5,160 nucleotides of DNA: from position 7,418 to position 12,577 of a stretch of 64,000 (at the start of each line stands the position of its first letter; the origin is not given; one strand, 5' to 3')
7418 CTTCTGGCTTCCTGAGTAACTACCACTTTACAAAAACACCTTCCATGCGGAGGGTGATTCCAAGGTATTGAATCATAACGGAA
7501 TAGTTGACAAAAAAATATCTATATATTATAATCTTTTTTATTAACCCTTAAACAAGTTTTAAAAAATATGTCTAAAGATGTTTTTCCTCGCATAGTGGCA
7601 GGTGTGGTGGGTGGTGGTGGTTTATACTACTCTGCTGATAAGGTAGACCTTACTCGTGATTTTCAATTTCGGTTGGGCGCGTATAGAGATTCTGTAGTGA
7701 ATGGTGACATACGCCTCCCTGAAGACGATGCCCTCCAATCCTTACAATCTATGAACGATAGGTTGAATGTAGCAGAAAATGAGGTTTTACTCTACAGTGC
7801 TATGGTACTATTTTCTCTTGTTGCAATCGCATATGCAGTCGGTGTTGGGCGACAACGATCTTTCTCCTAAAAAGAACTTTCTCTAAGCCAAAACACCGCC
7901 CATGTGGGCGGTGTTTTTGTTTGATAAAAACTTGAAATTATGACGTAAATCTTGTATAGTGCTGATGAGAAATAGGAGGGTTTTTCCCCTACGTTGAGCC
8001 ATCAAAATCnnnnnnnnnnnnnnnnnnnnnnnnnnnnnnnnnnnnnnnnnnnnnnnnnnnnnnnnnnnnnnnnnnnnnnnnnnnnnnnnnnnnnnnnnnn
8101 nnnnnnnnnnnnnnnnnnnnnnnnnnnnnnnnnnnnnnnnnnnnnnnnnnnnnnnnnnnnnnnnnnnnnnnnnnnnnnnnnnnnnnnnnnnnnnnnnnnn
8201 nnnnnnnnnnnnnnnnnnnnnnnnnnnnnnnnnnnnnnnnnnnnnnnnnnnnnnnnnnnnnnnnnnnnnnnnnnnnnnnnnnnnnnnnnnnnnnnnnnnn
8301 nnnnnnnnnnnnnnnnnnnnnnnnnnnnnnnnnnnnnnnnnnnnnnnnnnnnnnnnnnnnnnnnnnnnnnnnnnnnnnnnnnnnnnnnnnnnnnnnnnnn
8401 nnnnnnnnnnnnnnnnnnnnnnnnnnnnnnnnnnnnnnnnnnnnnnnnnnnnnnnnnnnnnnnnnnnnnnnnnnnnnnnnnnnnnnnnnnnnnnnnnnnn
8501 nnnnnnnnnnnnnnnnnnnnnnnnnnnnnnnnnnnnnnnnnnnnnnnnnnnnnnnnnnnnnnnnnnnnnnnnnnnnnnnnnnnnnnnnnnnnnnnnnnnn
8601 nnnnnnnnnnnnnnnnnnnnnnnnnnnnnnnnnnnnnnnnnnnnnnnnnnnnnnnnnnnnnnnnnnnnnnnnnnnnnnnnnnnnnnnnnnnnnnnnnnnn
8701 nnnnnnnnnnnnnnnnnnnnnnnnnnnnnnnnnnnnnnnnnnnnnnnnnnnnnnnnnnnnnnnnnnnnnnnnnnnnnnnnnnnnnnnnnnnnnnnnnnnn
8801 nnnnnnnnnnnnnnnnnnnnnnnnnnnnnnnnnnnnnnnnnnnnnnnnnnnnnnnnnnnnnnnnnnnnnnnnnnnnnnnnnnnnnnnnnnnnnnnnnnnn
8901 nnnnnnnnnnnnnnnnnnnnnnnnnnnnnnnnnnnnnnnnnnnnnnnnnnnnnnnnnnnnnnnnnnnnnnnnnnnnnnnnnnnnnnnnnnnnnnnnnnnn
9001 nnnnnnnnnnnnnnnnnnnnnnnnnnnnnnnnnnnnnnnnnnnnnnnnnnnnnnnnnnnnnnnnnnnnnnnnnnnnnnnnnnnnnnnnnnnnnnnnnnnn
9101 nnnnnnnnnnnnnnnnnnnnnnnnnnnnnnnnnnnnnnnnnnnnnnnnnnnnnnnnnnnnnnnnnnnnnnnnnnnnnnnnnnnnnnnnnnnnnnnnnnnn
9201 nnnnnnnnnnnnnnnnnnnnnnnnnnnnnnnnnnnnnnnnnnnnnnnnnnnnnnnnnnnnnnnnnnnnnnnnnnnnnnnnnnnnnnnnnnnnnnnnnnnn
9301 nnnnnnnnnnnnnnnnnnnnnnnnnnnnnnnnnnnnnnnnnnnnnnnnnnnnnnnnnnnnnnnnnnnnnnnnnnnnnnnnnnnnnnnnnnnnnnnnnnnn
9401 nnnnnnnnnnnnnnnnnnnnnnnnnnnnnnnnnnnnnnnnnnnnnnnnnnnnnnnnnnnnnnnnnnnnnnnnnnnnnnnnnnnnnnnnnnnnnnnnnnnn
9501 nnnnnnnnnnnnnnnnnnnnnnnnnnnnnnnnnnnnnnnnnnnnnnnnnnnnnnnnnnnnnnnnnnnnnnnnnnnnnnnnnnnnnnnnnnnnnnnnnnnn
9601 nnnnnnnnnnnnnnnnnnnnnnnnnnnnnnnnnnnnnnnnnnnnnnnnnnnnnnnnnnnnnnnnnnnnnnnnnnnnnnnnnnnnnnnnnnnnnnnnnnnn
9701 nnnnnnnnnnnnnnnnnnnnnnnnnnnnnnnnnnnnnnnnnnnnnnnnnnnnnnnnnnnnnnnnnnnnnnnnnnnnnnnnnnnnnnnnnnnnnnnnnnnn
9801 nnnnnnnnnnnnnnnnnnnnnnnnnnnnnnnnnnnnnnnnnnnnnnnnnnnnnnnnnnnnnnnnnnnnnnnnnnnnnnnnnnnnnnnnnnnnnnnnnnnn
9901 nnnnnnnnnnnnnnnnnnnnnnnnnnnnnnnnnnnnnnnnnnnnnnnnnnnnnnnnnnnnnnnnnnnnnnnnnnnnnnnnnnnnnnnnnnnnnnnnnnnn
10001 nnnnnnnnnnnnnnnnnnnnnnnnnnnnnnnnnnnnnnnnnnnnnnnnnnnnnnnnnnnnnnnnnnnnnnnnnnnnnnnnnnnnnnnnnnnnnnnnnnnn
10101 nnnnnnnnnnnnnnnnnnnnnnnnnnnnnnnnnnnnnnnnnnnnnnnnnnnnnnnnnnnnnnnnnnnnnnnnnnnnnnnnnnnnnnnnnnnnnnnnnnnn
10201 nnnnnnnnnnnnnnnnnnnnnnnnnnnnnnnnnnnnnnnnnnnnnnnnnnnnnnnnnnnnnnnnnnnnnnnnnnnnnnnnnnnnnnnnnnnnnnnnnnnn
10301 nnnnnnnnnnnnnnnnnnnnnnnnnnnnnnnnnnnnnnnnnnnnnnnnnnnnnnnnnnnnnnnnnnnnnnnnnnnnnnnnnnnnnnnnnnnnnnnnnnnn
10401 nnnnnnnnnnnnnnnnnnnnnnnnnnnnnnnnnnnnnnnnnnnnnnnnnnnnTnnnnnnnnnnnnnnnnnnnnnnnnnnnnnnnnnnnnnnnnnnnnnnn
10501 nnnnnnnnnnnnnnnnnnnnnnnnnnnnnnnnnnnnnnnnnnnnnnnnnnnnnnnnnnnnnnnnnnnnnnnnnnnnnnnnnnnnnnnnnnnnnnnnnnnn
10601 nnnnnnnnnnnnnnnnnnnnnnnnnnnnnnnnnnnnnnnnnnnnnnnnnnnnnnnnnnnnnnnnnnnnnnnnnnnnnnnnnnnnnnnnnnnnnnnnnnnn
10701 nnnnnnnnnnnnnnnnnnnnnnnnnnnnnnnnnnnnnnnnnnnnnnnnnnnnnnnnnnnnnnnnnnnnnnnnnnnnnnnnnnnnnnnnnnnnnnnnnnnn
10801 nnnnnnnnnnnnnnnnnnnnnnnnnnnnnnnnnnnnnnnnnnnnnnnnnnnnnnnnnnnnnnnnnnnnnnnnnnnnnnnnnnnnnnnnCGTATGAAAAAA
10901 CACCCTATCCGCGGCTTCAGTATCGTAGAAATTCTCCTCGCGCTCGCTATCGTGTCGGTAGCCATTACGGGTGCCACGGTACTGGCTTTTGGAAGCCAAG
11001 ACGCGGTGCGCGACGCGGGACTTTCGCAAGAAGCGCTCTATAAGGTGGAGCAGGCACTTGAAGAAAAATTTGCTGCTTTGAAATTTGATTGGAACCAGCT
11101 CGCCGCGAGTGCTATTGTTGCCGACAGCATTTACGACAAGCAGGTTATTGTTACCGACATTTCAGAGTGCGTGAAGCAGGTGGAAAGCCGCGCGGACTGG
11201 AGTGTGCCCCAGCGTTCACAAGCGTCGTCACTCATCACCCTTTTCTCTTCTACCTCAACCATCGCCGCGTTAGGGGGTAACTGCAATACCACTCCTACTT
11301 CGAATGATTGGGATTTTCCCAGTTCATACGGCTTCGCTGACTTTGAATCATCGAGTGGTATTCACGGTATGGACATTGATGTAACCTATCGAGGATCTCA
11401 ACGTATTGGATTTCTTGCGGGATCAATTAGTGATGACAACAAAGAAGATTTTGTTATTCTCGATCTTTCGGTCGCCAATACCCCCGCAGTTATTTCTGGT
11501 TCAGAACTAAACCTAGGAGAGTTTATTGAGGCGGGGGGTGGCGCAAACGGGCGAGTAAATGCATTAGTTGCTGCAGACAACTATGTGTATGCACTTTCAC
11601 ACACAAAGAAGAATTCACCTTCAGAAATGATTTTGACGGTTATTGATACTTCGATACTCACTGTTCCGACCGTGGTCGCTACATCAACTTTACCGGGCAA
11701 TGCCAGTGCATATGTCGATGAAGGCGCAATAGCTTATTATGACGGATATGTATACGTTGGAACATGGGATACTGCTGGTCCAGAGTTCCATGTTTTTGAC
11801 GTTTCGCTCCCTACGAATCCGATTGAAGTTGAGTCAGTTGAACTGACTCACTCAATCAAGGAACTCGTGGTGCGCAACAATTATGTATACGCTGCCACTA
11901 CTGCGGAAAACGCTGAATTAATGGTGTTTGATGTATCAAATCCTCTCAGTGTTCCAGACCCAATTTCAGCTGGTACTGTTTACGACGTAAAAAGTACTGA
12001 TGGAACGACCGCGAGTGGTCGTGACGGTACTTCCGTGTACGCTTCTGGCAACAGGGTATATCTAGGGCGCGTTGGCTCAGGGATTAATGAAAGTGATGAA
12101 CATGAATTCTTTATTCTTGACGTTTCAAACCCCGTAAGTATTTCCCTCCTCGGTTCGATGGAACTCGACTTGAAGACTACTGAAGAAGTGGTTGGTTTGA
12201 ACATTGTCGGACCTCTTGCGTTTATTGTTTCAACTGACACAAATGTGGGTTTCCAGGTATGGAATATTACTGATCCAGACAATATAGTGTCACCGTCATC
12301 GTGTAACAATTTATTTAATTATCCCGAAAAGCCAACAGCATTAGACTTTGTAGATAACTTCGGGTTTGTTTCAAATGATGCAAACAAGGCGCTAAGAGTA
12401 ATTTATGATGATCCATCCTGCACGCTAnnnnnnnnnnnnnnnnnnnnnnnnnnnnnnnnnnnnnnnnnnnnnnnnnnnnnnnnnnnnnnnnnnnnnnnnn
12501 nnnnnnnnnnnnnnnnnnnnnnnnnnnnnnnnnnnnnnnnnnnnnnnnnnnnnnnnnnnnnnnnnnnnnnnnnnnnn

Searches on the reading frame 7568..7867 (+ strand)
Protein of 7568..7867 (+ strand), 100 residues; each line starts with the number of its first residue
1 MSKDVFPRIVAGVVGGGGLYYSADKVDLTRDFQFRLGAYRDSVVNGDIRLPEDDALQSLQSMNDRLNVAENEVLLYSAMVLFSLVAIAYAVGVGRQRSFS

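Call 7: search_protein_families(library=pfam, proteins=[window:7568-7867:+], max_evalue=0.01)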
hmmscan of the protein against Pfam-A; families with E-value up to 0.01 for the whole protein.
window:7568-7867:+ (100 aa): 0 families

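Call 84: search_protein_families(library=ncbifam, proteins=[window:7568-7867:+], max_evalue=1)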
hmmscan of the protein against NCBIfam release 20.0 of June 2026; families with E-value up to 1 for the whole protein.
window:7568-7867:+ (100 aa): 0 families

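Call 92: search_protein_families(library=pfam, proteins=[window:7568-7867:+], max_evalue=10)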
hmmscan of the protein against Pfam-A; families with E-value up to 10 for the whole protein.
window:7568-7867:+ (100 aa): 1 family
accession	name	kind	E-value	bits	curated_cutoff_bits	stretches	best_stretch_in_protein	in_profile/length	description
PF09716.15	ETRAMP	-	0.11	13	29.1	1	50-94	28-74/81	Malarial early transcribed membrane protein (ETRAMP)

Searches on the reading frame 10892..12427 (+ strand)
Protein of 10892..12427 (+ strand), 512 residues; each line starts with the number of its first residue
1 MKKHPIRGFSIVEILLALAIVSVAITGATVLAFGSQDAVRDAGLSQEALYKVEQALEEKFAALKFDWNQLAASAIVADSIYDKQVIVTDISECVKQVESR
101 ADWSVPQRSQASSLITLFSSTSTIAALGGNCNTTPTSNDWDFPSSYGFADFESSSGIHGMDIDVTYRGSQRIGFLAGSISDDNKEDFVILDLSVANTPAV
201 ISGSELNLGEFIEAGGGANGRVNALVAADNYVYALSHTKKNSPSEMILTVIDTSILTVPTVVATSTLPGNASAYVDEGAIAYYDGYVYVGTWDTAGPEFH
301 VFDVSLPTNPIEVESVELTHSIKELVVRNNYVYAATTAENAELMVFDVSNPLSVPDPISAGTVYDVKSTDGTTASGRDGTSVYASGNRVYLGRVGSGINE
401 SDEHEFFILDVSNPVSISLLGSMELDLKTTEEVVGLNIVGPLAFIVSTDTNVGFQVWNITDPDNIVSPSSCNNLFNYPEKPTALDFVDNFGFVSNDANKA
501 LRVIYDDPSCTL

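Call 8: search_protein_families(library=pfam, proteins=[window:10892-12427:+], max_evalue=0.01)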
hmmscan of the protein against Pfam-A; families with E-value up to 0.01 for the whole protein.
window:10892-12427:+ (512 aa): 2 families
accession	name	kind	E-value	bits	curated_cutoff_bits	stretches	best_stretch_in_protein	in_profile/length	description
PF08309.17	LVIVD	-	4.2e-05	23.2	20.2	1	280-316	7-40/42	LVIVD repeat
PF07963.17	N_methyl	-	7.3e-05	22.6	21.2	1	7-28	5-26/27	Prokaryotic N-terminal methylation motif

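Call 84: search_protein_families(library=ncbifam, proteins=[window:10892-12427:+], max_evalue=1)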
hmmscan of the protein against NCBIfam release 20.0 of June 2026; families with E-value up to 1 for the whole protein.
window:10892-12427:+ (512 aa): 8 families
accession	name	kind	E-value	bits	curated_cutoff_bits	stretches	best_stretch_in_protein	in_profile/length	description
TIGR04312.1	choice_anch_B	subfamily_domain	9.8e-06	25.1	100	2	300-360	56-121/364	choice-of-anchor B family protein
TIGR02532.1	IV_pilin_GFxxxE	domain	0.00071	19.3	16.3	1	7-28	2-23/24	prepilin-type N-terminal cleavage/methylation domain-containing protein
TIGR01708.2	typeII_sec_gspH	equivalog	0.0025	17.9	80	1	7-41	2-35/169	type II secretion system minor pseudopilin GspH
NF007848.0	PRK10557.1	equivalog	0.016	14.5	120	1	6-30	10-34/192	prepilin peptidase-dependent protein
TIGR01707.1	gspI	equivalog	0.049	14.1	44.35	1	8-31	1-24/101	type II secretion system minor pseudopilin GspI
TIGR02598.1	TIGR02598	subfamily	0.054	13.7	51.4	1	8-79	1-69/151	Verru_Chthon cassette protein B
TIGR02523.1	type_IV_pilV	equivalog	0.068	13.6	52.2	1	7-48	2-43/139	type IV pilus modification protein PilV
NF041013.1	T4P_ComGE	equivalog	0.078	13.1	49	1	6-60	3-57/83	competence type IV pilus minor pilin ComGE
